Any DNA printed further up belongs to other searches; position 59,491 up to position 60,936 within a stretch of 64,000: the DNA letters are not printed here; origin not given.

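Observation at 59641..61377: Compact two-gene OLD/ABC-type ATPase + small TOPRIM-like protein: candidate anti-phage/abortive-infection module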

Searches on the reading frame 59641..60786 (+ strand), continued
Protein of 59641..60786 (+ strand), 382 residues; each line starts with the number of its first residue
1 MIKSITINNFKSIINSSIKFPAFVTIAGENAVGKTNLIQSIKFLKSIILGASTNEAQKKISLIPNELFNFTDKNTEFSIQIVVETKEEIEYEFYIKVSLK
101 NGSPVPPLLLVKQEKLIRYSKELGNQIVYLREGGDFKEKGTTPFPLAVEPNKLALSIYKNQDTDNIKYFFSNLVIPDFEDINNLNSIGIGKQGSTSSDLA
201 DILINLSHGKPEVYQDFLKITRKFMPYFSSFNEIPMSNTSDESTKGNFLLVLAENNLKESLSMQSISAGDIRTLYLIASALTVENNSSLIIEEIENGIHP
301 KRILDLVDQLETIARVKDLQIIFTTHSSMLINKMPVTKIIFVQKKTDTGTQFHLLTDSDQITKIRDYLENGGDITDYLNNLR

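Call 61: find_encoding_contigs(protein=P0011, flank=6000, max_places=1)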
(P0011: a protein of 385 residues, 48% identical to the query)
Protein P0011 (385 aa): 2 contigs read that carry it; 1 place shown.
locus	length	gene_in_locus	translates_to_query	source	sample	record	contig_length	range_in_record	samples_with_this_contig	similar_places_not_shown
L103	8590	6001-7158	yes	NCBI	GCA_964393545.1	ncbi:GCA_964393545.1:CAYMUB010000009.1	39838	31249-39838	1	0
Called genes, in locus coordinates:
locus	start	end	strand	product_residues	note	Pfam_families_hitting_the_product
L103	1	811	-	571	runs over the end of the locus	PF05157:MshEN, PF00437:T2SSE, PF20720:nSTAND3 (weak)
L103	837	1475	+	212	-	PF13177:DNA_pol3_delta2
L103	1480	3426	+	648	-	PF02518:HATPase_c, PF00204:DNA_gyraseB, PF01751:Toprim, PF00986:DNA_gyraseB_C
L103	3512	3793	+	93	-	-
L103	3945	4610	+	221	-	PF13489:Methyltransf_23 (weak), PF08241:Methyltransf_11 (weak), PF13649:Methyltransf_25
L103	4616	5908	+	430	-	PF01225:Mur_ligase, PF08245:Mur_ligase_M, PF02875:Mur_ligase_C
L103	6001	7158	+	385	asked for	PF02463:SMC_N (weak), PF13175:AAA_15, PF13304:AAA_21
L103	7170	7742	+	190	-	-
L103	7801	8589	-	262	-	?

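Call 62: find_encoding_contigs(protein=P0015, flank=6000, max_places=1)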
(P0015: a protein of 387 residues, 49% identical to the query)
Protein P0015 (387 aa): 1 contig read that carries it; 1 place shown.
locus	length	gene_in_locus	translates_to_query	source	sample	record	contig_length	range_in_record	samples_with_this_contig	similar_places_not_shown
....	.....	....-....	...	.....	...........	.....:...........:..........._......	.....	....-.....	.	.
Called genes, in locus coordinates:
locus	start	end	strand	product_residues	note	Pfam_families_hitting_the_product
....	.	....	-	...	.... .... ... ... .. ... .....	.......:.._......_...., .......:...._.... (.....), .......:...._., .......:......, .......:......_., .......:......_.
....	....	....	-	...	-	-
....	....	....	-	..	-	-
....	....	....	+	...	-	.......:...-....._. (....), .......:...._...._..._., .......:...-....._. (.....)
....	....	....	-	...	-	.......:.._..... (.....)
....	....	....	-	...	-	-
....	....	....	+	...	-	-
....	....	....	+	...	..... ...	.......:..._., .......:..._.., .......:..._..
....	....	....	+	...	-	-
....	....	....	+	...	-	-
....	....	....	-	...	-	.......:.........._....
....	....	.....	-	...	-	-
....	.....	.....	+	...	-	-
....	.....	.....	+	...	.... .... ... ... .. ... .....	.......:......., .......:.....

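Call 63: find_encoding_contigs(protein=P0018, flank=6000, max_places=1)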
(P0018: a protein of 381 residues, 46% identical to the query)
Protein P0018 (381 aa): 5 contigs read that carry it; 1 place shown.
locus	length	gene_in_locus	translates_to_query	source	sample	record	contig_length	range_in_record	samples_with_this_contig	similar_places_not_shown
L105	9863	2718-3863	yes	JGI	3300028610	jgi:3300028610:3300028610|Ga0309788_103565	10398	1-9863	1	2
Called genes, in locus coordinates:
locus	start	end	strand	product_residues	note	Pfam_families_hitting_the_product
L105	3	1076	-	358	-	?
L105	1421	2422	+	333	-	-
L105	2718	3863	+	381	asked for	PF02463:SMC_N (weak), PF13175:AAA_15, PF13304:AAA_21, PF13175:AAA_15 (weak)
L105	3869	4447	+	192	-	-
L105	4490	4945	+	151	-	-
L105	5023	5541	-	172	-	PF01661:Macro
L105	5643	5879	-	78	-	-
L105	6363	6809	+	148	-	PF13730:HTH_36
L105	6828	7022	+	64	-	-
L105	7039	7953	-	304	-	-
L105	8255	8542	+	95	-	-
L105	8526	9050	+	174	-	-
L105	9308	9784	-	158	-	-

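Call 64: find_encoding_contigs(protein=P0036, flank=6000, max_places=1)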
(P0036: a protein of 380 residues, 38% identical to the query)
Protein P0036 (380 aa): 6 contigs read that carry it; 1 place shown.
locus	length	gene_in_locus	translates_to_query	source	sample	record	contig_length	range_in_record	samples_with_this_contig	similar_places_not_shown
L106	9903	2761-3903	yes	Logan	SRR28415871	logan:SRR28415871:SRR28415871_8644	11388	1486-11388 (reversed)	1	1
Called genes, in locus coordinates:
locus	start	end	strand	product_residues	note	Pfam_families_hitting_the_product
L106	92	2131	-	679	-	PF13196:DUF4012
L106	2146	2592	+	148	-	PF21982:RecX_HTH1 (faint), PF02631:RecX_HTH2, PF21981:RecX_HTH3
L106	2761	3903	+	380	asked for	PF02463:SMC_N, PF13175:AAA_15, PF13304:AAA_21, PF13175:AAA_15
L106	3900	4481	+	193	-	-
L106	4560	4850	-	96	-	-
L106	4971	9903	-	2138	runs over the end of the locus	?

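Call 82: search_protein_families(library=phrogs, proteins=[window:59641-60786:+], max_evalue=0.01)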
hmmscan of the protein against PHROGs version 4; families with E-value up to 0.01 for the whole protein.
window:59641-60786:+ (382 aa): 8 families
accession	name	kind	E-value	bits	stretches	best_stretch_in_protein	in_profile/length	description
phrog_5836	-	unknown function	1.2e-21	77.5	1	16-359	43-379/1071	-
phrog_4747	-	unknown function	1.3e-21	78.4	2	289-359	337-409/610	-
phrog_3940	-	unknown function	1.6e-19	71.1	2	258-360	217-320/537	-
phrog_8323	-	unknown function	6.6e-11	42.4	1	2-365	51-398/623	-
phrog_8066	-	unknown function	5.7e-06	26.4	1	262-348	359-446/522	-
phrog_25246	-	moron, auxiliary metabolic gene and host takeover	6.1e-06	26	1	251-343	246-336/616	ABC transporter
phrog_10445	-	unknown function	0.00014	22.2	1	2-44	5-47/296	-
phrog_1499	-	unknown function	0.0002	21.7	1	2-43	5-47/427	-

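Call 84: search_protein_families(library=pfam, proteins=[L050:5383-6930:+, L047:5458-6966:+, L056:5374-6843:+, L066:5356-6903:+, L091:4895-6538:+, L092:3187-4779:+, L077:5314-6837:+, L064:5398-6942:+], max_evalue=0.001)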
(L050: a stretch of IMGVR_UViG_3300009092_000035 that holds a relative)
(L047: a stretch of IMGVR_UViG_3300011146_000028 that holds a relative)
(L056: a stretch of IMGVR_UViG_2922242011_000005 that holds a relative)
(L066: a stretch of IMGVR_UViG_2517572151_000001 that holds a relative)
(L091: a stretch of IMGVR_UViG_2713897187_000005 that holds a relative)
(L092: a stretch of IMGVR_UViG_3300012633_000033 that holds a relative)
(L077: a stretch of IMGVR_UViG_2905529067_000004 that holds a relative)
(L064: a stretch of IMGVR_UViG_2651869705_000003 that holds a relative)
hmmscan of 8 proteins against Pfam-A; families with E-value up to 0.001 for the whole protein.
L050:5383-6930:+ (516 aa): 6 families
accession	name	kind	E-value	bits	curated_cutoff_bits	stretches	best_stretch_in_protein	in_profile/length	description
PF13304.12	AAA_21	-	4.6e-19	70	27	1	177-290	184-300/304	AAA domain, putative AbiEii toxin, Type IV TA system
PF13175.12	AAA_15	-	2.1e-18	67.6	32.1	1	179-289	256-371/374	AAA ATPase domain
PF02463.25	SMC_N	-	9.4e-09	35.4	40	1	40-79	2-43/220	RecF/RecN/SMC N terminal domain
PF13476.12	AAA_23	-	9e-08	33.4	27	1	42-79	1-38/201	AAA domain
PF13555.12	AAA_29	-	0.00015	21.9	27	0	53-81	14-43/61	P-loop containing region of AAA domain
PF13401.12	AAA_22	-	0.00093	20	27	0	229-285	66-121/130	AAA domain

L047:5458-6966:+ (503 aa): 5 families
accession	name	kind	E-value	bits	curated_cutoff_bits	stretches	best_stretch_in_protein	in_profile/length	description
PF13304.12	AAA_21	-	8.8e-20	72.4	27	1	50-276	1-300/304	AAA domain, putative AbiEii toxin, Type IV TA system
PF13175.12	AAA_15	-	1.9e-16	61.1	32.1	2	162-276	252-371/374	AAA ATPase domain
PF13476.12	AAA_23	-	2.2e-10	42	27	1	30-137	1-87/201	AAA domain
PF02463.25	SMC_N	-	1.1e-07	31.9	40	1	28-67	2-43/220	RecF/RecN/SMC N terminal domain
PF13555.12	AAA_29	-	0.00016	21.8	27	0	38-68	11-42/61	P-loop containing region of AAA domain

L056:5374-6843:+ (490 aa): 6 families
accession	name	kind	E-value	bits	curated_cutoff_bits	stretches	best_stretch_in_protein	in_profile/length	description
PF13175.12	AAA_15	-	4.8e-24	86.1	32.1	2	200-272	301-372/374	AAA ATPase domain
PF13304.12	AAA_21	-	3.5e-17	63.9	27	1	227-270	257-299/304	AAA domain, putative AbiEii toxin, Type IV TA system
PF02463.25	SMC_N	-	1.6e-10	41.2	40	1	23-66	1-48/220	RecF/RecN/SMC N terminal domain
PF13476.12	AAA_23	-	4.3e-10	41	27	1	26-131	1-114/201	AAA domain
PF11398.14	DUF2813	-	8.5e-06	25.8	21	0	24-162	3-144/372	Protein of unknown function (DUF2813)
PF13555.12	AAA_29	-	9.9e-06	25.7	27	1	25-65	2-43/61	P-loop containing region of AAA domain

L066:5356-6903:+ (516 aa): 6 families
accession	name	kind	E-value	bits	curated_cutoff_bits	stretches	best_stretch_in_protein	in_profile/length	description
PF13304.12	AAA_21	-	1.7e-19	71.5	27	2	185-277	220-300/304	AAA domain, putative AbiEii toxin, Type IV TA system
PF13175.12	AAA_15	-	6e-19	69.3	32.1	1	166-278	255-372/374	AAA ATPase domain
PF02463.25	SMC_N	-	9.5e-09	35.4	40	1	29-69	1-43/220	RecF/RecN/SMC N terminal domain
PF13476.12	AAA_23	-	3e-08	35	27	1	32-69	1-38/201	AAA domain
PF13555.12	AAA_29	-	9.4e-05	22.5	27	1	30-70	1-42/61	P-loop containing region of AAA domain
PF00004.35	AAA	-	0.00083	20.3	21.2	0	208-282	29-116/131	ATPase family associated with various cellular activities (AAA)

L091:4895-6538:+ (548 aa): 4 families
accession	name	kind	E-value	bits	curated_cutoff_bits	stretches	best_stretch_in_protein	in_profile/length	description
PF13304.12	AAA_21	-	2.4e-17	64.4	27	2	233-334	220-303/304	AAA domain, putative AbiEii toxin, Type IV TA system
PF13175.12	AAA_15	-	2.8e-16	60.6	32.1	1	256-332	291-372/374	AAA ATPase domain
PF02463.25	SMC_N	-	2.5e-06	27.5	40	0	101-125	19-43/220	RecF/RecN/SMC N terminal domain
PF13476.12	AAA_23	-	2.3e-05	25.6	27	1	94-123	7-36/201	AAA domain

L092:3187-4779:+ (531 aa): 5 families
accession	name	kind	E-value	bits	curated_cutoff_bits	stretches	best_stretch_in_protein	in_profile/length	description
PF13304.12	AAA_21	-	4.9e-20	73.2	27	1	79-305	1-300/304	AAA domain, putative AbiEii toxin, Type IV TA system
PF13175.12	AAA_15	-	1.6e-12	48.2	32.1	1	258-305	316-371/374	AAA ATPase domain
PF02463.25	SMC_N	-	8.1e-09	35.7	40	1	57-96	2-43/220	RecF/RecN/SMC N terminal domain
PF13476.12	AAA_23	-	2.3e-08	35.4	27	1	63-100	5-42/201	AAA domain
PF13555.12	AAA_29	-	0.00031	20.9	27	0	66-98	10-43/61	P-loop containing region of AAA domain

L077:5314-6837:+ (508 aa): 5 families
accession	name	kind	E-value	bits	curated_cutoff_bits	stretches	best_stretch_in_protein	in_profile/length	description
PF13175.12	AAA_15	-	3.7e-19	70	32.1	2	242-292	314-372/374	AAA ATPase domain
PF13304.12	AAA_21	-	1.5e-17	65.1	27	1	123-295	143-304/304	AAA domain, putative AbiEii toxin, Type IV TA system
PF13476.12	AAA_23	-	4.3e-11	44.3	27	1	47-83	2-38/201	AAA domain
PF02463.25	SMC_N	-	1.1e-08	35.2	40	1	44-83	2-43/220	RecF/RecN/SMC N terminal domain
PF13555.12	AAA_29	-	1.3e-05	25.3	27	1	46-84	3-42/61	P-loop containing region of AAA domain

L064:5398-6942:+ (515 aa): 5 families
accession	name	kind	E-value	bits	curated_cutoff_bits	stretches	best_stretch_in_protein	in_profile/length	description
PF13304.12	AAA_21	-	5.4e-22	79.7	27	2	109-286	143-300/304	AAA domain, putative AbiEii toxin, Type IV TA system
PF13175.12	AAA_15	-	9.6e-18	65.4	32.1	2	141-286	238-371/374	AAA ATPase domain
PF13476.12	AAA_23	-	4.8e-08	34.3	27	1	40-125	1-79/201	AAA domain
PF02463.25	SMC_N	-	1.4e-07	31.6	40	1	37-77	1-43/220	RecF/RecN/SMC N terminal domain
PF00005.33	ABC_tran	-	0.0001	23.3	25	0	60-121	13-74/137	ABC transporter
